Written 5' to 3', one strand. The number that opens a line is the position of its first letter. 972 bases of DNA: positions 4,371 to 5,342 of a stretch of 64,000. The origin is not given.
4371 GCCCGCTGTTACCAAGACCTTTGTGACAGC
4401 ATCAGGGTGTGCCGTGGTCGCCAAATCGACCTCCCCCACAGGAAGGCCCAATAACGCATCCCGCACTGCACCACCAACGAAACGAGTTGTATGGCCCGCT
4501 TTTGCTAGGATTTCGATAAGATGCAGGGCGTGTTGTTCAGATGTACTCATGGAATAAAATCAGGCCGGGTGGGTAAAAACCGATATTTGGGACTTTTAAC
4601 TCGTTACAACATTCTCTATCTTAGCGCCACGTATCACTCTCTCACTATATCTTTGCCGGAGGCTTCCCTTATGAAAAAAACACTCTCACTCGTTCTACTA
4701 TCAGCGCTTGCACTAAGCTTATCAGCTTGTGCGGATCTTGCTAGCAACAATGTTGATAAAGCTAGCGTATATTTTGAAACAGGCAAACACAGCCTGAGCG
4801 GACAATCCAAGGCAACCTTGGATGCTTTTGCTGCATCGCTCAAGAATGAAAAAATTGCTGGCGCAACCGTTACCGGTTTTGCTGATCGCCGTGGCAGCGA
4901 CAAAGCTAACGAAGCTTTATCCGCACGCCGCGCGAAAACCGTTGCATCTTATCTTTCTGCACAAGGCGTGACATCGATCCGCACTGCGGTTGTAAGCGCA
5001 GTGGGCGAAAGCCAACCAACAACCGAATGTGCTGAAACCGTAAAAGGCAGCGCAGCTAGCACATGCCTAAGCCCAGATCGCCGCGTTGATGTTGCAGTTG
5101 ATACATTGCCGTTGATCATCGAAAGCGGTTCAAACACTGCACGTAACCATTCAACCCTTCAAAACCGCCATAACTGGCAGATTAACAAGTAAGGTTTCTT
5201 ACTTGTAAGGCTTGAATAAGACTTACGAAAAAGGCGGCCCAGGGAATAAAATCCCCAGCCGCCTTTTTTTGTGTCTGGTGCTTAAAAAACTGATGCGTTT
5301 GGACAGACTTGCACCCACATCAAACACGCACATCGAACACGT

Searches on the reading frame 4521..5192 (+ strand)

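Call 22: search_protein_families(library=pfam, proteins=[window:4521-5192:+], max_evalue=0.05)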
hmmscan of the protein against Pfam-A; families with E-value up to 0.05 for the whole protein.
window:4521-5192:+ (223 aa): 2 families
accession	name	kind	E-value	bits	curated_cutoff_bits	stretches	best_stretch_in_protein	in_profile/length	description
PF00691.25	OmpA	-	2e-17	63.8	27.2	1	84-174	1-92/98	OmpA family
PF25682.1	Phage_VG64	-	0.02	15.1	27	1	51-86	1-40/127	Mycobacterium phage VG64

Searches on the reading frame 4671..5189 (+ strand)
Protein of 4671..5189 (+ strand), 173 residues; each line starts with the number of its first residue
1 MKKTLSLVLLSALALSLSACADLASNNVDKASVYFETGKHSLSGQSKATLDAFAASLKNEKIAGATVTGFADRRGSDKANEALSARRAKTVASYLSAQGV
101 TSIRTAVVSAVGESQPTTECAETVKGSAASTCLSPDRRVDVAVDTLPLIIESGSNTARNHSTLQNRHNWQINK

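Call 98: find_related_loci(query=window:4671-5189:+, collection=metagenome_contigs, flank=3000)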
Query window:4671-5189:+ (173 aa) in metagenome_contigs; peptide patterns used: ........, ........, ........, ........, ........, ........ (x = any residue, [..] = any of these).
249 stretches matched a pattern; 5 encode a relative of the query (tblastn E <= 1e-3); 5 distinct loci.
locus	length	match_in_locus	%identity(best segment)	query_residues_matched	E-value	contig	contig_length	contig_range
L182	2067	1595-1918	37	30-143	4e-11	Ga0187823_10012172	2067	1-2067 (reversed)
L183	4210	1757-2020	38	30-116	2e-10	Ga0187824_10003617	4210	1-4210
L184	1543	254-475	43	33-101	9e-9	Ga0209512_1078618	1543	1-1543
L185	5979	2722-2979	35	33-116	9e-8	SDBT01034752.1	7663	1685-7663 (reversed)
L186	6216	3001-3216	44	35-101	3e-8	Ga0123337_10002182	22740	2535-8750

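Call 102: search_protein_families(library=ncbifam, proteins=[window:4671-5189:+], max_evalue=0.001)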
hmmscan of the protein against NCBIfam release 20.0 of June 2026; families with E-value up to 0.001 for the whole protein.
window:4671-5189:+ (173 aa): 25 families
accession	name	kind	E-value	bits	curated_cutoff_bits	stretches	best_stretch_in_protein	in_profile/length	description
NF053611.1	YiaD_Gzip_OmpA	equivalog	1.1e-20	74.2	175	1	31-128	102-197/206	YiaD family glycine zipper/OmpA-like lipoprotein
NF008071.1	PRK10808.1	equivalog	1.3e-19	70.8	277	1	30-145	230-348/358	porin OmpA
NF053612.1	anchor_PA1041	equivalog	1.1e-16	61.5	250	1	29-129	129-227/236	PA1041 family peptidoglycan-binding anchor lipoprotein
NF047726.1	AutTranAdhPGAsTpgA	equivalog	2.3e-16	59.8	350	1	24-141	147-266/268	trimeric autotransporter adhesin/peptidogylcan-associated protein TpgA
TIGR03789.1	pdsO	hypoth_equivalog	6e-16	58.8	152.2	1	30-120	138-227/243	sortase-associated OmpA-like protein PdsO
TIGR02802.1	Pal_lipo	equivalog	1.5e-15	57.1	125.35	1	32-122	1-90/104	peptidoglycan-associated lipoprotein Pal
NF053585.1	OMP_LP_YfiB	equivalog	5.4e-14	52.4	128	1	32-127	57-150/163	outer membrane lipoprotein YfiB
NF045787.1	OmpABordt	equivalog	1.1e-12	48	200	1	26-129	80-181/194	outer membrane protein OmpA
NF008067.1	PRK10802.1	equivalog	1.6e-12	47.6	261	1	29-116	64-151/171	peptidoglycan-associated lipoprotein Pal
NF052230.1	T9SS_PorE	exception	1.7e-10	39.8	600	1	32-118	516-601/648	PorE family type IX secretion system protein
NF053613.1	OMP_toxin_LptF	equivalog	2.9e-09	37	400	1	32-143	142-245/256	lipotoxin F family OmpA-related lipoprotein LptF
NF007804.1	PRK10510.1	equivalog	1.4e-08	34.4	307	1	32-129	113-208/219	OmpA family lipoprotein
NF006541.1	PRK09038.1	equivalog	5.3e-08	32.8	283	1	30-128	140-239/253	flagellar motor protein MotD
NF038223.1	IcmN_DotK_IVB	equivalog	1.4e-07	31.4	250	1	32-127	56-150/164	type IVB secretion system protein IcmN/DotK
TIGR03350.1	type_VI_ompA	equivalog_domain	1.8e-07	31.1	139.8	1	33-142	32-136/137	type VI secretion system protein TssL, long form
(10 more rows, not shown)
